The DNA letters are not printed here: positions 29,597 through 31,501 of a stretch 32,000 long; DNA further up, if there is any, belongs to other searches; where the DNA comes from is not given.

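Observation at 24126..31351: Module 2: sigma54 activator with PrpR_N-type sensor driving a TAXI-TRAP transporter fused to a 534-aa UbiD paralogue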

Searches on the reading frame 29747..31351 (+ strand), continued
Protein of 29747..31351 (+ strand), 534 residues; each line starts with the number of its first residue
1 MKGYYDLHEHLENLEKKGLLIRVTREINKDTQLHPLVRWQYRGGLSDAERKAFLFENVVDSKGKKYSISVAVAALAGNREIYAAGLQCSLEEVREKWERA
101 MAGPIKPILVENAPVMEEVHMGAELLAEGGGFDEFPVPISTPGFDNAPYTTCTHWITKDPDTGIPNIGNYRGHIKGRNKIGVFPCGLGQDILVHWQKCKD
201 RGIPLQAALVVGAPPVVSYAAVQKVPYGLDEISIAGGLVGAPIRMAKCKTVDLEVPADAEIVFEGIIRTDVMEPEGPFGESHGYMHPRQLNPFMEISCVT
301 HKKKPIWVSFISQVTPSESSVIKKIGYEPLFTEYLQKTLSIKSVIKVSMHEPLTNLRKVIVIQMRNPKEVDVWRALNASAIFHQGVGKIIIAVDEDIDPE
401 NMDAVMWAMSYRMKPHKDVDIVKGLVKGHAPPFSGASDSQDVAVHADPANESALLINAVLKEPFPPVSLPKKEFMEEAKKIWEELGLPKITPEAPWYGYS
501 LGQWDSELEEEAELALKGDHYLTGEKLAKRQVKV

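Call 80: get_annotated_region(hit=H2, flank=8000)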
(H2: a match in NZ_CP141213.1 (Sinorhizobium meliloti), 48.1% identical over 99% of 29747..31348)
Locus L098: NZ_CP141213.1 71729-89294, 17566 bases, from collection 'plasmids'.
description: Sinorhizobium meliloti strain LMB1 plasmid pA, complete sequence
organism: Sinorhizobium meliloti (NCBI taxid 382)
taxonomy: Bacteria; Pseudomonadota; Alphaproteobacteria; Hyphomicrobiales; Rhizobiaceae; Sinorhizobium; Sinorhizobium meliloti
host: -; source: alfalfa,Isolate; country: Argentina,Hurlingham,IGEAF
typing (MOB-suite, as given by PLSDB): conjugative; relaxase MOBQ; mating-pair formation MPF_T
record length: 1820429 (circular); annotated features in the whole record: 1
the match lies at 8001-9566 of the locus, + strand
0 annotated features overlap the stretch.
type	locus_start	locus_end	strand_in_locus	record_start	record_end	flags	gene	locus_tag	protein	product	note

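Call 95: predict_structure(alignment_id=A2)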
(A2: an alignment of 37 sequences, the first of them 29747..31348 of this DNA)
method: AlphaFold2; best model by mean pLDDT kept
length: 534 residues; sequences in the alignment: 37
mean_pLDDT: 84.3   pTM: 0.85
mean pLDDT of the five models: 84.3, 82.0, 81.6, 81.3, 80.0
residues with pLDDT >= 90: 270; 70-90: 174; 50-70: 68; < 50: 22
segments of 3 or more residues with pLDDT < 50: 431-435, 448-461
pLDDT, mean of each block of 10 residues (from residue 1): 89 98 97 93 87 97 96 91 93 86 93 95 93 94 90 90 84 92 67 90 96 93 76 93 97 97 96 79 65 95 95 63 74 85 88 64 91 86 70 90 87 79 58 51 52 34 63 94 95 79 76 94 94 89
secondary structure, 60 per line:
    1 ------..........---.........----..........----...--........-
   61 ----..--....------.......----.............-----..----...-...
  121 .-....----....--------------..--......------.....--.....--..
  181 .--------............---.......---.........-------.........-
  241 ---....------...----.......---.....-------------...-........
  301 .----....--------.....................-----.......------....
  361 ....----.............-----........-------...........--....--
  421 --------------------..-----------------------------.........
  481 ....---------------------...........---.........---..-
elements in order: H7-16 E20-28 H33-42 E52-59 E69-72 H79-85 H90-102 E118-121 H123-126 H131-134 E153-158 E165-169 E172-176 E179-181 H190-201 E205-211 H215-223 H231-239 E244-247 E254-256 E261-267 E271-275 E289-291 E293-301 E306-309 H318-338 E344-350 E357-364 H369-381 E387-394 H402-412 H415-418 H472-484 H506-516 H520-528

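Call 97: fold_search(model_id=the predicted structure, library=pdb)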
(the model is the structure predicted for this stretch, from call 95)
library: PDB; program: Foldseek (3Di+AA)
matches with E <= 10: 742; with E <= 0.001: 104
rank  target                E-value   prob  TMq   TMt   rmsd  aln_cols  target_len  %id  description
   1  6h6x_A                8.2e-37  1.00  0.67  0.83   9.5       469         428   28  Structure of an evolved dimeric form of the UbiD-class enzyme HmfF from Pelotomaculum thermopropionicum in complex wit (released 2019-02-27)
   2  6h6v_A                8.2e-37  1.00  0.69  0.82   9.2       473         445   28  Structure of the UbiD-class enzyme HmfF from Pelotomaculum thermopropionicum in complex with FMN (released 2019-02-27)
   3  6h6x_B                1.1e-36  1.00  0.68  0.85   9.1       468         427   29  Structure of an evolved dimeric form of the UbiD-class enzyme HmfF from Pelotomaculum thermopropionicum in complex wit (released 2019-02-27)
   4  6h6v_F                1.5e-36  1.00  0.69  0.82   9.1       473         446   28  Structure of the UbiD-class enzyme HmfF from Pelotomaculum thermopropionicum in complex with FMN (released 2019-02-27)
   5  6h6v_D                1.6e-36  1.00  0.69  0.82   9.2       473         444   28  Structure of the UbiD-class enzyme HmfF from Pelotomaculum thermopropionicum in complex with FMN (released 2019-02-27)
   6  7abo_D                2.5e-34  1.00  0.70  0.75  11.2       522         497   22  Structure of the N318H variant of the reversible pyrrole-2-carboxylic acid decarboxylase PA0254/HudA in complex with F (released 2021-04-07)
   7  7abo_A                7.4e-34  1.00  0.67  0.72  11.4       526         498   22  Structure of the N318H variant of the reversible pyrrole-2-carboxylic acid decarboxylase PA0254/HudA in complex with F (released 2021-04-07)
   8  7abn_H                1.2e-33  1.00  0.69  0.75  11.4       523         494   22  Structure of the reversible pyrrole-2-carboxylic acid decarboxylase PA0254/HudA (released 2021-04-07)
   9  5m1d_A                1.6e-33  1.00  0.67  0.76  10.7       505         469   24  Crystal structure of N-terminally tagged UbiD from E. coli reconstituted with prFMN cofactor (released 2017-01-11)
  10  4iws_C                2.0e-33  1.00  0.69  0.75  11.5       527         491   22  Putative Aromatic Acid Decarboxylase (released 2013-05-29)
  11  7abn_A                3.1e-33  1.00  0.70  0.75  11.3       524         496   22  Structure of the reversible pyrrole-2-carboxylic acid decarboxylase PA0254/HudA (released 2021-04-07)
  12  7abo_C                3.9e-33  1.00  0.68  0.72  11.3       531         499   22  Structure of the N318H variant of the reversible pyrrole-2-carboxylic acid decarboxylase PA0254/HudA in complex with F (released 2021-04-07)
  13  5m1c_B                4.4e-33  1.00  0.70  0.80  10.5       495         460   24  Crystal structure of N-terminally tagged apo-UbiD from E. coli (released 2017-01-11)
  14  5m1d_B                5.0e-33  1.00  0.70  0.80  10.4       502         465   24  Crystal structure of N-terminally tagged UbiD from E. coli reconstituted with prFMN cofactor (released 2017-01-11)
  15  7ae4_E                5.0e-33  1.00  0.68  0.76  11.1       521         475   25  Structure of Sedimentibacter hydroxybenzoicus vanillic acid decarboxylase (ShVdcCD) in closed form (released 2021-08-25)
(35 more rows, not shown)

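Call 98: search_solved_structures(query=L015:1935-4367:+, max_evalue=1e-10)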
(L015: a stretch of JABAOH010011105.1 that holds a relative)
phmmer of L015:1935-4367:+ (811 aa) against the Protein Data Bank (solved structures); distinct sequences matched with E-value up to 1e-10: 53.
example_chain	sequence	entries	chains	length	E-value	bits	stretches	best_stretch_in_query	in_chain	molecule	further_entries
2e7z_A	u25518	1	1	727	2.5e-72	247.4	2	464-767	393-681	Acetylene hydratase Ahy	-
2vpw_A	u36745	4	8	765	1.6e-59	205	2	20-264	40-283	THIOSULFATE REDUCTASE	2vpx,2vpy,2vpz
7qv7_S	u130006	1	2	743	4e-50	174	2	347-766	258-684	Hydrogen dependent carbon dioxide reductase subunit FdhF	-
1aa6_A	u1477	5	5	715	4.3e-49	170.6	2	19-264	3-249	FORMATE DEHYDROGENASE H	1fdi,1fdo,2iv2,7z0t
4ydd_A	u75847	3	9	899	6.3e-48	166.7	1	22-417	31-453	DMSO reductase family type II enzyme, molybdopterin subunit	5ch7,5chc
5e7o_A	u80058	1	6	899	6.4e-48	166.7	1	22-417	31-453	DMSO reductase family type II enzyme, molybdopterin subunit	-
9t1s_L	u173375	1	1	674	1.8e-42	148.7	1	20-264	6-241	formate dehydrogenase (coenzyme F420)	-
9vap_A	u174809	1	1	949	2.3e-42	148.3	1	21-262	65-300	Formate dehydrogenase molybdopterin-binding subunit FdhA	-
8rqz_C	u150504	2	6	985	4.2e-38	134.2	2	18-265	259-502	Probable oxidoreductase YjgC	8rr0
9gzq_A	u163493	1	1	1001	4.6e-38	134.1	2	18-265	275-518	Probable oxidoreductase YjgC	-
2ivf_A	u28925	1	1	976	1.9e-36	128.8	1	58-451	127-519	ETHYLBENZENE DEHYDROGENASE ALPHA-SUBUNIT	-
7bkb_D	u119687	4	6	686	6.6e-36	126.9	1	20-265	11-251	Formate dehydrogenase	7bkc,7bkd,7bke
7l5i_A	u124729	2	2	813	1.7e-33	119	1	471-794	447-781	Trimethylamine-N-oxide reductase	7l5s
1dmr_A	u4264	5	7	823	2.1e-33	118.6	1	348-766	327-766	DMSO REDUCTASE | Dimethyl sulfoxide/trimethylamine N-oxide reductase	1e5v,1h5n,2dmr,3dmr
1e60_A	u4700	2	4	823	2.2e-33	118.6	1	348-766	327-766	Dimethyl sulfoxide/trimethylamine N-oxide reductase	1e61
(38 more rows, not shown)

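Call 99: search_solved_structures(query=L019:9268-9951:+, max_evalue=0.00001)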
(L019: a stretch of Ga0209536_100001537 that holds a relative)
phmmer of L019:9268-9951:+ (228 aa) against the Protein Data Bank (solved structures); distinct sequences matched with E-value up to 0.00001: 31.
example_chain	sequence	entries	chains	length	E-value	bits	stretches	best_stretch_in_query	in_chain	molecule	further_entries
2z7b_A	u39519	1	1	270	2.6e-19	73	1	9-221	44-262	Mlr6791 protein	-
6btd_A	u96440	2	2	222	1.9e-13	53.9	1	20-201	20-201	Fuculose phosphate aldolase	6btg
8iah_3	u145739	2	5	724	6.8e-13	52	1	6-177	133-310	Beta-adducin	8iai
9ryg_A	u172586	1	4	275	5.4e-10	42.5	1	50-195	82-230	Decarboxylase NovR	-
2fk5_A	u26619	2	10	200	1e-09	41.6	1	37-163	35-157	fuculose-1-phosphate aldolase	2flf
1e4a_P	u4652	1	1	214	1.8e-09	40.8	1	9-177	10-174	L-FUCULOSE 1-PHOSPHATE ALDOLASE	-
4c24_A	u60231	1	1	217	1.9e-09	40.7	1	27-202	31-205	L-FUCULOSE PHOSPHATE ALDOLASE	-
4c25_A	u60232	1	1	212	2.1e-09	40.6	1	27-202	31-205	L-FUCULOSE PHOSPHATE ALDOLASE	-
4xxf_A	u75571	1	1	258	9.7e-09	38.4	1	25-198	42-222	Fuculose-1-phosphate aldolase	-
2irp_A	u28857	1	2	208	1.5e-08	37.8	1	9-114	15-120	Putative aldolase class 2 protein aq_1979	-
1dzw_P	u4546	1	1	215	1.7e-08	37.6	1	9-177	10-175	L-fuculose phosphate aldolase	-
1fua_A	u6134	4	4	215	2.2e-08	37.2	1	9-177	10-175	L-FUCULOSE-1-PHOSPHATE ALDOLASE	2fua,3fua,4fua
1dzy_P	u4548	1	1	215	2.2e-08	37.2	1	9-177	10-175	L-FUCULOSE-1-PHOSPHATE ALDOLASE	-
1dzx_P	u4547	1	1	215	2.2e-08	37.2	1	9-177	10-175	L-fuculose phosphate aldolase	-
1dzu_P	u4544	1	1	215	2.2e-08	37.2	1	9-177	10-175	L-fuculose phosphate aldolase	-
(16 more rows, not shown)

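Call 103: search_protein_families(library=pfam, proteins=[L001:2139-3257:+, L001:3404-3847:+, L001:3714-4142:+, L001:4890-6437:+, L011:5307-6560:+, L011:6711-7865:+, L029:16116-17840:+, L006:12564-14102:+], max_evalue=0.0001)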
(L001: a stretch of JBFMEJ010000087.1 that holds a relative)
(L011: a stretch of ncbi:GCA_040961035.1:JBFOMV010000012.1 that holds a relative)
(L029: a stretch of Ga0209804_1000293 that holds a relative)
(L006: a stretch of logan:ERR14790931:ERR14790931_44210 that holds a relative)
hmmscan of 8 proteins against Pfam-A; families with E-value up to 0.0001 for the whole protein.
L001:2139-3257:+ (372 aa): 4 families
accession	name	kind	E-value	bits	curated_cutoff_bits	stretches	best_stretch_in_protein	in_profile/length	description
PF08442.15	ATP-grasp_2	-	6.5e-53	179.8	29.5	1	2-192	1-202/202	ATP-grasp domain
PF00549.24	Ligase_CoA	-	3.6e-17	63.1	24.5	1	249-363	3-125/128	CoA-ligase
PF24948.1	Citrate_synth_N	-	4.7e-13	49.5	83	1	44-215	56-229/232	ATP-citrate synthase ATP-grasp domain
PF13549.11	ATP-grasp_5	-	9e-12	45.3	27.6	1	3-206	10-221/221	ATP-grasp domain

L001:3404-3847:+ (147 aa): 2 families
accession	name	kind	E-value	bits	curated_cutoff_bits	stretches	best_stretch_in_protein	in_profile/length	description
PF02629.25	CoA_binding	-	7e-11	43.2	22.3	1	2-52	47-97/97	CoA binding domain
PF13380.12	CoA_binding_2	-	9.5e-07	29.7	22.8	1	2-81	41-114/116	CoA binding domain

L001:3714-4142:+ (142 aa): 1 family
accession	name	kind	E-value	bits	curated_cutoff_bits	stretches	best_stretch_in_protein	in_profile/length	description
PF00549.24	Ligase_CoA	-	3.6e-11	43.7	24.5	1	40-119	41-127/128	CoA-ligase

L001:4890-6437:+ (515 aa): 3 families
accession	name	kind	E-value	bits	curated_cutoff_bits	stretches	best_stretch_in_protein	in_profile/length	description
PF01977.22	UbiD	-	1.6e-33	116.1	23.3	1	100-312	2-195/206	3-octaprenyl-4-hydroxybenzoate carboxy-lyase Rift-related domain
PF20696.2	UbiD_C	-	4.5e-22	78.8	24.2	1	331-442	6-115/127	3-octaprenyl-4-hydroxybenzoate carboxy-lyase C-terminal domain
PF20695.2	UbiD_N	-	7.2e-16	58.5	24.3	1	13-91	1-77/78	3-octaprenyl-4-hydroxybenzoate carboxy-lyase N-terminal domain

L011:5307-6560:+ (417 aa): 1 family
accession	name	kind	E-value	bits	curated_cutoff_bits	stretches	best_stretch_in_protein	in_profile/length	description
PF02515.22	CoA_transf_3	-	2.6e-78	264.1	23.3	1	20-393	15-366/366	CoA-transferase family III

L011:6711-7865:+ (384 aa): 1 family
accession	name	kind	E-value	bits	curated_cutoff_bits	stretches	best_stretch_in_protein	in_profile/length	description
PF02515.22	CoA_transf_3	-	3e-96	323.2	23.3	1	3-359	19-366/366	CoA-transferase family III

L029:16116-17840:+ (574 aa): 3 families
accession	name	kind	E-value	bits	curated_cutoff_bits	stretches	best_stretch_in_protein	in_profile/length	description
PF01977.22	UbiD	-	1.5e-26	93.3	23.3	1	158-367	2-196/206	3-octaprenyl-4-hydroxybenzoate carboxy-lyase Rift-related domain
PF20696.2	UbiD_C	-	3.8e-18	66.1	24.2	1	389-503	7-119/127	3-octaprenyl-4-hydroxybenzoate carboxy-lyase C-terminal domain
PF20695.2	UbiD_N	-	2.8e-12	47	24.3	1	71-148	1-76/78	3-octaprenyl-4-hydroxybenzoate carboxy-lyase N-terminal domain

L006:12564-14102:+ (512 aa): 3 families
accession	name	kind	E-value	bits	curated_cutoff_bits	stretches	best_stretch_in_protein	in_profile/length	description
PF01977.22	UbiD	-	7e-37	127.1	23.3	1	101-313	3-200/206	3-octaprenyl-4-hydroxybenzoate carboxy-lyase Rift-related domain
PF20695.2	UbiD_N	-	3.3e-23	82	24.3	1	13-85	1-72/78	3-octaprenyl-4-hydroxybenzoate carboxy-lyase N-terminal domain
PF20696.2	UbiD_C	-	7.1e-19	68.5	24.2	1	322-441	1-118/127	3-octaprenyl-4-hydroxybenzoate carboxy-lyase C-terminal domain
